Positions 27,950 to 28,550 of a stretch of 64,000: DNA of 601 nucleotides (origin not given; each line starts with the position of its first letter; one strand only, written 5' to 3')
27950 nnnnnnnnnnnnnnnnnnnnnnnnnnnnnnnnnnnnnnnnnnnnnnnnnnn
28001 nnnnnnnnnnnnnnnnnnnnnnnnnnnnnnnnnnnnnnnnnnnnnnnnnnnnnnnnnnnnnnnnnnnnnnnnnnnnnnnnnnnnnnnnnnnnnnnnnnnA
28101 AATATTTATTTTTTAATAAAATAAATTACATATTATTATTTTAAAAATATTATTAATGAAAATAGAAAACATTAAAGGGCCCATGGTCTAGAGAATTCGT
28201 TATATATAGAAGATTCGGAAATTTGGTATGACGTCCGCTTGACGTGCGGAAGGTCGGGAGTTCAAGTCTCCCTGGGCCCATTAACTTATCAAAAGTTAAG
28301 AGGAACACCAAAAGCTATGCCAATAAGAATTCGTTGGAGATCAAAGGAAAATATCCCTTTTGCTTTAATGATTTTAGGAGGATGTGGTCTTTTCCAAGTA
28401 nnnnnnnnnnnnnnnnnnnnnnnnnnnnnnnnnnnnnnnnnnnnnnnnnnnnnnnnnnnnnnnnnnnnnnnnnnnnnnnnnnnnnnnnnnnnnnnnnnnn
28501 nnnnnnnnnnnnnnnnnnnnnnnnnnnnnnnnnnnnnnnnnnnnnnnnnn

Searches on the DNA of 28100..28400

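Call 66: search_rna_families(source=window, start=28100, end=28400, threshold=evalue, max_evalue=1)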
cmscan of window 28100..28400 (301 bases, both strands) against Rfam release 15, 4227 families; matches with E-value up to 1: 2.
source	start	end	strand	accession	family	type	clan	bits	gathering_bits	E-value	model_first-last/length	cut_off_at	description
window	28217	28280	+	RF00005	tRNA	Gene; tRNA;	CL00001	25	29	0.0035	1-71/71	no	tRNA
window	28177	28281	-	RF04354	Plastid-ycf2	Cis-reg;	-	23.4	65.7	0.011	1-75/75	no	Plastid-ycf2 5UTR RNA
